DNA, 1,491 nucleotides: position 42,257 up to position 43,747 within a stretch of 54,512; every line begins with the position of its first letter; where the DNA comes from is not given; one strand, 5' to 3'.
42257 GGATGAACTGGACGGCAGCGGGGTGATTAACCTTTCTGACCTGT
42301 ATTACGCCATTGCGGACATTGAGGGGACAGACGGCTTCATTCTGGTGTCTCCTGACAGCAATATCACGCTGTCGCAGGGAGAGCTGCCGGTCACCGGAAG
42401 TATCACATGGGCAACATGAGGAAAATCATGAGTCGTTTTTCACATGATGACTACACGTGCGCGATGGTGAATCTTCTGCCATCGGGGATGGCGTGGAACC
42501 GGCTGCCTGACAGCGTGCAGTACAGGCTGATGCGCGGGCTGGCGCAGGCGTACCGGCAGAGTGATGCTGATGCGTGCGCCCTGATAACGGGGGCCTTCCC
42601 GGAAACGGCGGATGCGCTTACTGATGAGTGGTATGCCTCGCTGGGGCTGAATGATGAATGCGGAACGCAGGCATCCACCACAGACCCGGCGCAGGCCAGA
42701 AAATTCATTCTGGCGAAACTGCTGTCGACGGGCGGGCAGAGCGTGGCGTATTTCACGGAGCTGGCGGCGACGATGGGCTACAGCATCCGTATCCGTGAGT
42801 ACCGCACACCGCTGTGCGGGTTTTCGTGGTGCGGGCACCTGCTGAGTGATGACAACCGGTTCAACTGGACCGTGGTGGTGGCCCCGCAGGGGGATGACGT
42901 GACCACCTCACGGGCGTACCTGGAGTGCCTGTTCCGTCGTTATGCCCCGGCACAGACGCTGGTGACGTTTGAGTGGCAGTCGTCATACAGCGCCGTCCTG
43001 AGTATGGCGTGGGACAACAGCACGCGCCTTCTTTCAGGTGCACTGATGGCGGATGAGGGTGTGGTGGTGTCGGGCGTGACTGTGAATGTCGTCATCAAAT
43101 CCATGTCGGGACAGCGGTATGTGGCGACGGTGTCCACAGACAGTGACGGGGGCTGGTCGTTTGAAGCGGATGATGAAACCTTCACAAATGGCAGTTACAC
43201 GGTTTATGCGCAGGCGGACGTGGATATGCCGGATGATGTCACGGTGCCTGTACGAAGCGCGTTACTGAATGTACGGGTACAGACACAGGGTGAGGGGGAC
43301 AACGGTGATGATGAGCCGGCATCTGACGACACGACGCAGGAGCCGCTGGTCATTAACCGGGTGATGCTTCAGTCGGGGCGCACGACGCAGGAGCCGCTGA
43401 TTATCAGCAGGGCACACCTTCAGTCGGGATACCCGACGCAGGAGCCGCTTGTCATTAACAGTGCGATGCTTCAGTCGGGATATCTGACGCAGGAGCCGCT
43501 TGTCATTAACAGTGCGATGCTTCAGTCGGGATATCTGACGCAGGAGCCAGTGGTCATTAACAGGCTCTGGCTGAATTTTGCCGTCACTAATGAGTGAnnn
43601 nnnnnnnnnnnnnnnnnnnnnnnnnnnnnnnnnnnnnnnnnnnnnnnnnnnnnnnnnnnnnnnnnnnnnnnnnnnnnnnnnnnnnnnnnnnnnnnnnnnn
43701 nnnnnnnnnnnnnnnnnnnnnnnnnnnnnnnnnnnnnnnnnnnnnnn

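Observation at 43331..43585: Unusual 17-aa tandem repeat at the C-terminus of the gp48-like baseplate protein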

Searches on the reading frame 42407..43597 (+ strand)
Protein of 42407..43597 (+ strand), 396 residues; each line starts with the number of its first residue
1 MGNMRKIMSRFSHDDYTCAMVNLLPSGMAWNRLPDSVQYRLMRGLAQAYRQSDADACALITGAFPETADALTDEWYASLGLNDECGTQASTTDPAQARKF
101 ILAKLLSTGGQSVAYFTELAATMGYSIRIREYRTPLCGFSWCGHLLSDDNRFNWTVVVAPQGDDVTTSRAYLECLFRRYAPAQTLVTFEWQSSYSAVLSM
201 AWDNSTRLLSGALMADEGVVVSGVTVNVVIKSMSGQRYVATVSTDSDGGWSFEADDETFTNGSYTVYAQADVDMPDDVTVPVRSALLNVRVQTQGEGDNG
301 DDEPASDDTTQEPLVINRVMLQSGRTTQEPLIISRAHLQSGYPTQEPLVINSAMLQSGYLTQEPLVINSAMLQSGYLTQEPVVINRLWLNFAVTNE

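Call 4: search_protein_families(library=pfam, proteins=[window:42407-43597:+], max_evalue=0.01)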
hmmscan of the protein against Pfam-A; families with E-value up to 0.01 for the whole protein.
window:42407-43597:+ (396 aa): 2 families
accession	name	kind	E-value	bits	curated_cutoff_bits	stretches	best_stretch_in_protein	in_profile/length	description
PF10076.14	Phage_Mu_Gp48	-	2.5e-20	73.3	37.4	1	19-189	2-148/150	Bacteriophage Mu-like, Gp48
PF19077.6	Big_13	-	0.002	19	27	1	222-270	37-83/102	Bacterial Ig-like domain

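Call 5: search_protein_families(library=phrogs, proteins=[window:42407-43597:+], max_evalue=0.001)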
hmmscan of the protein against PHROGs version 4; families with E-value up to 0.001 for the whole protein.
window:42407-43597:+ (396 aa): 4 families
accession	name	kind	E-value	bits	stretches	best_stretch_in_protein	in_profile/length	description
phrog_203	-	tail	4.1e-44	151.4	1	7-195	3-204/224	baseplate wedge subunit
phrog_11264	-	unknown function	1.2e-20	74.4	1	8-86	1-79/86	-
phrog_11744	-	unknown function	9.9e-09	36.4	1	96-161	3-68/115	-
phrog_4920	-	unknown function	0.00059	20.2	1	22-132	38-150/253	-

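Call 7: search_dna_similar(query=window:42407-43597:+, collection=phages, mode=protein, max_rows=40)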
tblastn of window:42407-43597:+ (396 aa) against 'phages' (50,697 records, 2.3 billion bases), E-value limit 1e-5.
Records with a match: 38; places in all: 38; records where one place covers at least 80% of the query: 0.
Best place of each record, by identity: <60% 38.
By first word of the organism name: Escherichia 6; Ralstonia 5; Yersinia 5; Bordetella 3; Pseudomonas 3; Bacteriophage 3; Shigella 2; Serratia 1; Citrobacter 1; Acetobacter 1; and 8 more.
By host as written in the record: - 7; Ralstonia solanacearum 5; Yersinia pestis EV76-CN 4; Bordetella bronchiseptica 3; Escherichia coli 3; Shigella flexneri serotype 4a 2; Serratia sp. OS31 1; Citrobacter rodentium DBS100 1; and 12 more.
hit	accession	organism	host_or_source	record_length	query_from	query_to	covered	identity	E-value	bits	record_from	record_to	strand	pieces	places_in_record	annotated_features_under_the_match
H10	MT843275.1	Serratia phage vB_SspM_BZS1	Serratia sp. OS31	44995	8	188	46%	37.9%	2e-30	129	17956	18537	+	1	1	taill protein | tail protein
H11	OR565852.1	Citrobacter phage phiNP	Citrobacter rodentium DBS100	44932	8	170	41%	36.8%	3e-22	105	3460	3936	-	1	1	tp: tail protein | tp_2: tail protein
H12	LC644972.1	Acetobacter phage phiAP1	Acetobacter pasteurianus NBRC 109446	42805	11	190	45%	32.6%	3e-15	84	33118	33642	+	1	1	phage tail protein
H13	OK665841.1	Burkholderia phage BgVeeders33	Burkholderia gladioli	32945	15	191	45%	32.7%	7e-15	82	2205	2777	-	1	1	hypothetical protein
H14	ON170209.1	Ralstonia phage YO122_2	Ralstonia solanacearum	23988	15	186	43%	33.5%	4e-13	77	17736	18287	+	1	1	record has no annotation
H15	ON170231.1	Ralstonia phage YO135_4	Ralstonia solanacearum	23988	15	186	43%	33.5%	4e-13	77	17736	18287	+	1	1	record has no annotation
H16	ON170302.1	Ralstonia phage YO178_1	Ralstonia solanacearum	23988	15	186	43%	33.5%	4e-13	77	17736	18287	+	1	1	record has no annotation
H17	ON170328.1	Ralstonia phage YO194_2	Ralstonia solanacearum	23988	15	186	43%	33.5%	4e-13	77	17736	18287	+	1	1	record has no annotation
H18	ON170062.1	Ralstonia phage YO023_3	Ralstonia solanacearum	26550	15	186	43%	33.5%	4e-13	77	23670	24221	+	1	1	record has no annotation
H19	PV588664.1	Paraburkholderia phage IPK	Paraburkholderia caledonica Bk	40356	12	186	44%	32.0%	7e-14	79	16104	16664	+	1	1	record has no annotation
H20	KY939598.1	Alteromonadaceae phage B23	Alteromonadaceae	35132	8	190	46%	30.5%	1e-14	82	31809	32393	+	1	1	tail protein (x2)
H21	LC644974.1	Komagataeibacter phage phiKM1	Komagataeibacter maltaceti NBRC 14815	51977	11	190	45%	30.9%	1e-10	70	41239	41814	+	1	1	phage tail protein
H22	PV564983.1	Bordetella phage PBb001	Bordetella bronchiseptica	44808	23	185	41%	33.7%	1e-15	85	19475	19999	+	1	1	hypothetical protein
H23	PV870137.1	Bordetella phage vB_BbrM_PBb002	Bordetella bronchiseptica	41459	23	185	41%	33.7%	1e-15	85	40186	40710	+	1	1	hypothetical protein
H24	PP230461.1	Bordetella phage PY223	Bordetella bronchiseptica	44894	23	185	41%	33.7%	1e-15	85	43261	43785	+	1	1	YmfQ: hypothetical protein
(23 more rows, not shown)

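Call 15: search_solved_structures(query=window:42428-43594:+, max_evalue=1)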
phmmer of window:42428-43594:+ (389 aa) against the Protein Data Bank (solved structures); distinct sequences matched with E-value up to 1: 3.
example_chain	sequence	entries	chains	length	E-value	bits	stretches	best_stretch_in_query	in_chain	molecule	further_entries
9ki1_a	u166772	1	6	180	1.7e-13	53.2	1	10-183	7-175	Baseplate protein gp48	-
2w84_A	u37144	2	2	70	0.12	14.1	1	298-357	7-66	PEROXISOMAL MEMBRANE PROTEIN PEX14 | PEROXISOMAL MEMBRANE ANCHOR PROTEIN PEX14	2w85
4bxu_A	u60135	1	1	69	0.13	14.1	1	298-357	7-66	PEROXISOMAL MEMBRANE PROTEIN PEX14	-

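Call 16: find_homologous_proteins(query=window:42428-43594:+, max_evalue=0.00001)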
Query window:42428-43594:+ (389 aa): 25 proteins with E <= 0.00001 among 8000 candidates.
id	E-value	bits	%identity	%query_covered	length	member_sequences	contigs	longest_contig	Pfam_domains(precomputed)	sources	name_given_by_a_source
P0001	2.5e-252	854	97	100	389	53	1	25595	PF10076.15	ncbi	ncbi:TPA: putative phage tail protein [Escherichia coli]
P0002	1.2e-246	835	96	100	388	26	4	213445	PF10076.15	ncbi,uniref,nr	ncbi:DUF2313 domain-containing protein [Escherichia coli]|uniref:putative phage tail protein n=1 Tax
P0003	4.3e-236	801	92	100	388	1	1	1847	PF10076.15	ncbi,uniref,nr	ncbi:putative phage tail protein [Escherichia coli]|uniref:putative phage tail protein n=1 Tax=Esche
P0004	4.5e-236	800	92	100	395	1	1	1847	PF10076.15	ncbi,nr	ncbi:hypothetical protein C6511_25890 [Escherichia coli]|nr:hypothetical protein [Escherichia coli]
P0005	1.1e-235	799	92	100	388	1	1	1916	PF10076.15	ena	-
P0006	6.2e-235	797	92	100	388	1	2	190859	PF10076.15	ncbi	ncbi:TPA: putative phage tail protein [Escherichia coli]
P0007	8.9e-235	796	92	100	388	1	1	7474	PF10076.15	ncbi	ncbi:putative phage tail protein [Escherichia coli]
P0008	3.0e-234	794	91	100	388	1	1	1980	PF10076.15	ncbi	ncbi:YmfQ family protein [Escherichia coli]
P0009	1.8e-232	789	90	100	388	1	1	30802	PF10076.15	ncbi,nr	ncbi:DUF2313 domain-containing protein [Escherichia coli]|nr:DUF2313 domain-containing protein [Esch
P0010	3.8e-231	784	90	100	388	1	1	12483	PF10076.15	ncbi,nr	ncbi:TPA: DUF2313 domain-containing protein [Escherichia coli]|nr:DUF2313 domain-containing protein 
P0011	4.2e-224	761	89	100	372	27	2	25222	PF10076.15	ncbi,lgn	ncbi:DUF2313 domain-containing protein [Escherichia coli]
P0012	4.1e-189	646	77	100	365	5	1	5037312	PF10076.15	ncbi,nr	ncbi:hypothetical protein AOY57_24020 [Escherichia coli]|nr:hypothetical protein AOY57_24020 [Escher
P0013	4.7e-166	570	89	75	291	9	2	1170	PF10076.15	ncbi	ncbi:TPA: hypothetical protein ACHGBL_005058, partial [Escherichia coli]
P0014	1.9e-152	525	84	73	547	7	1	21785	PF02368.25,PF10076.15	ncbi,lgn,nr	ncbi:DUF2313 domain-containing protein [Escherichia coli]|nr:DUF2313 domain-containing protein [Esch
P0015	2.4e-135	469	81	70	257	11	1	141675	-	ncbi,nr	ncbi:hypothetical protein AFM40_001800 [Escherichia coli]|nr:hypothetical protein [Escherichia coli]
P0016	2.8e-119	416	68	73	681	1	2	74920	PF02368.25,PF10076.15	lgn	-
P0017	1.2e-111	391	63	75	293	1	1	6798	PF10076.15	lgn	-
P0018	1.2e-105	371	63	72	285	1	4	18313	PF10076.15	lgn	-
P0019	4.4e-101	356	61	72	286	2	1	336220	PF10076.15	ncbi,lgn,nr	ncbi:TPA: DUF2313 domain-containing protein [Escherichia coli]|nr:DUF2313 domain-containing protein 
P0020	4.4e-82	294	63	47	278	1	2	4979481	PF10076.15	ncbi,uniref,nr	ncbi:putative phage tail protein [Escherichia coli]|uniref:putative phage tail protein n=1 Tax=Esche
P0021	4.8e-82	294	67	47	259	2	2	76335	PF10076.15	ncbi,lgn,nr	ncbi:TPA: DUF2313 domain-containing protein [Escherichia coli]|nr:DUF2313 domain-containing protein 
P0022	9.0e-77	276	65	47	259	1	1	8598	PF10076.15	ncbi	-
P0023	3.4e-13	67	34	46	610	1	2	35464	PF10076.15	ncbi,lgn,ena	-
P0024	6.2e-13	66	52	21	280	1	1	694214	PF08400.17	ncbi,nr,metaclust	ncbi:hypothetical protein DF41_25055 [Raoultella planticola]|nr:hypothetical protein DF41_25055 [Rao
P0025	2.5e-7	48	41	21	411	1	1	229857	PF08400.17,PF03406.19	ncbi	-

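Call 19: find_encoding_contigs(protein=P0024, flank=6000, max_places=3)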
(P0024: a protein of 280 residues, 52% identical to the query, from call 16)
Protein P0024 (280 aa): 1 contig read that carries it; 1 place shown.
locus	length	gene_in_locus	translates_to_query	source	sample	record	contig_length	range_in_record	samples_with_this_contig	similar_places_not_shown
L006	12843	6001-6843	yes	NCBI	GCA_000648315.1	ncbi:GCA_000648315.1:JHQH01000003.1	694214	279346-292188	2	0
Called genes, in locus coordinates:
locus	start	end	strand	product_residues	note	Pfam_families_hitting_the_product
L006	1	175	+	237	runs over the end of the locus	-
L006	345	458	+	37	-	-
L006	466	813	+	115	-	-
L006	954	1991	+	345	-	-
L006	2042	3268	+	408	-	PF04865:Baseplate_J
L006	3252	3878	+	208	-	-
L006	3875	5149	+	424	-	-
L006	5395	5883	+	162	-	PF02413:Caudo_TAP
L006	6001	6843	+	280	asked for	PF08400:phage_tail_N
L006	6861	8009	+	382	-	-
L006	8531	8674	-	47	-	-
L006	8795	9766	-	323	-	PF04393:DUF535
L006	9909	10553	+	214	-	PF00149:Metallophos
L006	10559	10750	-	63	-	PF07358:DUF1482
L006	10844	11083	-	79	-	PF07351:DUF1480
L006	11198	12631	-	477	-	PF17125:Methyltr_RsmF_N, PF22458:RsmF-B_ferredox (weak), PF01189:Methyltr_RsmB-F, PF21150:YebU_pre-PUA_dom, PF13636:Methyltranf_PUA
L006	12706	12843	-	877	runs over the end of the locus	PF02470:MlaD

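Call 20: find_encoding_contigs(protein=P0025, flank=6000, max_places=3)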
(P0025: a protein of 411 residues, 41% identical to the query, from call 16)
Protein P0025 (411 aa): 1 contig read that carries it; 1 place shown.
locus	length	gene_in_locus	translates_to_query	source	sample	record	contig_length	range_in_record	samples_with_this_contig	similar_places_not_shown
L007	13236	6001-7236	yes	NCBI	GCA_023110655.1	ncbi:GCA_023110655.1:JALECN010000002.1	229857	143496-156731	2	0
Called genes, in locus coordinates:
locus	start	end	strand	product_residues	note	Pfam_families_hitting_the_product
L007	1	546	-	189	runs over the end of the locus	PF08346:AntA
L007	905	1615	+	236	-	-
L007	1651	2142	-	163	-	-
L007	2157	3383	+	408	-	PF04865:Baseplate_J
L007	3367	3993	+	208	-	-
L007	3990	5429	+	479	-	PF21446:Gp34_trimer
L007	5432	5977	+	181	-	PF02413:Caudo_TAP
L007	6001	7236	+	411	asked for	PF08400:phage_tail_N, PF03406:Phage_fiber_2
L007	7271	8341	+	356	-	-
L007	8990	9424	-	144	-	PF00582:Usp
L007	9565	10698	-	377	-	PF00267:Porin_1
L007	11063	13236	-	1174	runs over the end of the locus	PF01855:POR_N, PF17147:PFOR_II, PF01558:POR, PF10371:EKR, PF12838:Fer4_7, PF13183:Fer4_8 (weak), PF13187:Fer4_9, PF13484:Fer4_16, +5 more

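Call 21: find_encoding_contigs(protein=P0020, flank=6000, max_places=3)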
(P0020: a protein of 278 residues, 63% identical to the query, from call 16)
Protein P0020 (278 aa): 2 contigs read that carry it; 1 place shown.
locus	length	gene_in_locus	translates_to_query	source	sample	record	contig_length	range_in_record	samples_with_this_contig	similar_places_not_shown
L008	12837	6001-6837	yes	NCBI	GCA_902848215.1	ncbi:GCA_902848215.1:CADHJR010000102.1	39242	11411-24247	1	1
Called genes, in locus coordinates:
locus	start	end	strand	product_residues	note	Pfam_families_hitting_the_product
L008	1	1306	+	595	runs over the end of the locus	-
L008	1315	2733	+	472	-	PF07157:DNA_circ_N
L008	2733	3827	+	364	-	PF21683:GpP-like_1st, PF05954:Phage_GPD, PF22255:Gp44-like_2nd, PF21929:GpP_4th, PF22174:NMB1110-like_C (faint)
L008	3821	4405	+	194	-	PF06890:Phage_Mu_Gp45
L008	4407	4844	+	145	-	PF07409:GP46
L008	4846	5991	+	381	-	PF04865:Baseplate_J, PF26078:Baseplate_J_M, PF26079:Baseplate_J_C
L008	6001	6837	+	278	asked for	PF10076:Phage_Mu_Gp48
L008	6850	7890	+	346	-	-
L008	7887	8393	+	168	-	-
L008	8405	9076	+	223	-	PF02413:Caudo_TAP (faint), PF14301:DUF4376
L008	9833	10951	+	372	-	PF01058:Oxidored_q6, PF14720:NiFe_hyd_SSU_C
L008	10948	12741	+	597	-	PF27537:HoxH (weak), PF00374:NiFeSe_Hases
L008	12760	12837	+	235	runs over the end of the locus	PF01292:Ni_hydr_CYTB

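Call 22: find_encoding_contigs(protein=P0021, flank=6000, max_places=3)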
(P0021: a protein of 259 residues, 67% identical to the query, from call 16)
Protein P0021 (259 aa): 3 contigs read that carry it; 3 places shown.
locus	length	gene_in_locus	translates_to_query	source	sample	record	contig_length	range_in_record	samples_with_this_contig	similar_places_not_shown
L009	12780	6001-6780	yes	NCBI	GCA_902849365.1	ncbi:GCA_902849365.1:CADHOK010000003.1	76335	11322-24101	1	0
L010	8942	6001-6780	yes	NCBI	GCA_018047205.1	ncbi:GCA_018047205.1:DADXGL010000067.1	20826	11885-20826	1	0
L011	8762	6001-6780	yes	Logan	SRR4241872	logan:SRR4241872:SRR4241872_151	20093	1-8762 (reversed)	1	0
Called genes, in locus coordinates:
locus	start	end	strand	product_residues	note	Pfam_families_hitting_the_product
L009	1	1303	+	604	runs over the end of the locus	PF01464:SLT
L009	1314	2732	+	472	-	PF07157:DNA_circ_N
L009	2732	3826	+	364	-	PF21683:GpP-like_1st, PF05954:Phage_GPD, PF22255:Gp44-like_2nd, PF21929:GpP_4th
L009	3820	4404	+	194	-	PF06890:Phage_Mu_Gp45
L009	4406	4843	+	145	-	PF07409:GP46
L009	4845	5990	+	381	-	PF04865:Baseplate_J, PF26078:Baseplate_J_M, PF26079:Baseplate_J_C (weak)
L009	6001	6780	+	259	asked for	PF10076:Phage_Mu_Gp48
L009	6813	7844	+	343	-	-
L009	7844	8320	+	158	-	-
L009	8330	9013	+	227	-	PF14301:DUF4376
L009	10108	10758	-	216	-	PF09223:ZinT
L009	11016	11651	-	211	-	PF01794:Ferric_reduct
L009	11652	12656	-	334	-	PF00174:Oxidored_molyb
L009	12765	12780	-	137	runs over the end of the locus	PF00576:Transthyretin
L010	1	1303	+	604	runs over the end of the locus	PF01464:SLT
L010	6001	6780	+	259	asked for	PF10076:Phage_Mu_Gp48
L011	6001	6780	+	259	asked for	PF10076:Phage_Mu_Gp48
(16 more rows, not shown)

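Call 35: search_protein_families(library=ncbifam, proteins=[window:42428-43594:+, P0025], max_evalue=1)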
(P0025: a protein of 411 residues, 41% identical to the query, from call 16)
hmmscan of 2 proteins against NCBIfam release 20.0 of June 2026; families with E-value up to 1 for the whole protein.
window:42428-43594:+ (389 aa): 2 families
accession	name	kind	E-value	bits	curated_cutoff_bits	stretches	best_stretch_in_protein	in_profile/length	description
TIGR04134.1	lipo_with_rSAM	hypoth_equivalog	0.02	14.9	39.8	1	205-268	45-110/150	radical SAM-associated putative lipoprotein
TIGR02962.1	hdxy_isourate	equivalog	0.19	12.1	87.45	1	208-260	11-64/113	hydroxyisourate hydrolase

P0025 (411 aa): 6 families
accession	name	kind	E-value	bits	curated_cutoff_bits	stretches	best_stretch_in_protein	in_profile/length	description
TIGR01069.2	mutS2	equivalog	0.0016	16.9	400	1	104-271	516-682/790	endonuclease MutS2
NF041035.1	Rad50_Halo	equivalog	0.018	13.4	1000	1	101-218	332-452/883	DNA double-strand break repair ATPase Rad50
TIGR02168.1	SMC_prok_B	equivalog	0.063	11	567.35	1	108-259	763-913/1181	chromosome segregation protein SMC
NF004208.0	PRK05658.1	equivalog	0.12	11.3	555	1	127-267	174-315/631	RNA polymerase sigma factor RpoD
TIGR00996.1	Mtu_fam_mce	paralog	0.31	10.2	140.5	1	104-224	167-284/291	MCE family protein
NF010381.0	PRK13808.1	equivalog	0.49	9.7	426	1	109-234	193-315/335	adenylate kinase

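Call 49: predict_structure(alignment_id=A5)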
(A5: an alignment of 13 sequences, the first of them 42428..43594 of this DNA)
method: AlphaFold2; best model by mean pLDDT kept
length: 389 residues; sequences in the alignment: 13
mean_pLDDT: 59.4   pTM: 0.40
mean pLDDT of the five models: 59.4, 59.3, 57.6, 56.8, 53.2
residues with pLDDT >= 90: 32; 70-90: 83; 50-70: 130; < 50: 144
segments of 3 or more residues with pLDDT < 50: 18-24, 46-103, 126-143, 287-308, 318-321, 368-373, 378-389
pLDDT, mean of each block of 10 residues (from residue 1): 58 49 49 61 53 38 37 39 38 42 54 70 52 33 61 64 69 61 79 85 91 91 79 92 83 76 84 79 61 38 42 49 52 55 57 54 50 48 38
secondary structure, 60 per line:
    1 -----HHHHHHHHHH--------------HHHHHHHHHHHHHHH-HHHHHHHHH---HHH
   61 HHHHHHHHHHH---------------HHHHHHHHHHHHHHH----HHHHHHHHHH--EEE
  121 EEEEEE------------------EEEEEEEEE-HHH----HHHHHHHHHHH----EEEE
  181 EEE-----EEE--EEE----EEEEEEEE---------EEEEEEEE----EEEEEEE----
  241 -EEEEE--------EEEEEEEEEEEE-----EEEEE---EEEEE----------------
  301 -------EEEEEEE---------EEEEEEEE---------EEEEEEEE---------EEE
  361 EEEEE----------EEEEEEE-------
elements in order: H6-15 H30-44 H46-54 H58-71 H87-101 H106-115 E118-126 E145-153 H162-172 E177-183 E189-191 E194-196 E201-208 E218-225 E230-236 E242-246 E255-266 E272-276 E280-284 E308-314 E324-331 E341-348 E358-365 E376-382

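Call 87: find_encoding_contigs(protein=P0019, flank=5000, max_places=2)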
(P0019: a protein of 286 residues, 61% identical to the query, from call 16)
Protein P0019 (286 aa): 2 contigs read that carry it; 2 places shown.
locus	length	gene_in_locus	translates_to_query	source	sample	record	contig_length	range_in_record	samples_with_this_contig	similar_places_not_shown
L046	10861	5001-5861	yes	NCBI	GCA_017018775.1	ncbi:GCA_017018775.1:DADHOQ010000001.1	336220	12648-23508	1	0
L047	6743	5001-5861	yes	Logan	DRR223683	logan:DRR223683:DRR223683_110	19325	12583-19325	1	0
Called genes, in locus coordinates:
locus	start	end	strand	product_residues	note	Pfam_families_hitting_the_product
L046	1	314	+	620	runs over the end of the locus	PF01464:SLT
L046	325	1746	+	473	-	PF07157:DNA_circ_N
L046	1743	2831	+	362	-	PF21683:GpP-like_1st, PF05954:Phage_GPD, PF22255:Gp44-like_2nd, PF21929:GpP_4th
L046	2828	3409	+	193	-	PF06890:Phage_Mu_Gp45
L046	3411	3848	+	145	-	PF07409:GP46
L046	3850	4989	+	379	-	PF04865:Baseplate_J, PF26078:Baseplate_J_M, PF26079:Baseplate_J_C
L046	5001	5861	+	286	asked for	PF10076:Phage_Mu_Gp48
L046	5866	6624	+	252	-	-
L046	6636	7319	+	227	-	PF14301:DUF4376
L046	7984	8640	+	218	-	PF00149:Metallophos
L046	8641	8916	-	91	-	PF07358:DUF1482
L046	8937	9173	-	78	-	PF07351:DUF1480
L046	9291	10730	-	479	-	PF17125:Methyltr_RsmF_N, PF22458:RsmF-B_ferredox (weak), PF01189:Methyltr_RsmB-F, PF21150:YebU_pre-PUA_dom, PF13636:Methyltranf_PUA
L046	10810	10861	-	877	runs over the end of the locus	PF02470:MlaD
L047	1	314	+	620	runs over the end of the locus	PF01464:SLT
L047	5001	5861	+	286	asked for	PF10076:Phage_Mu_Gp48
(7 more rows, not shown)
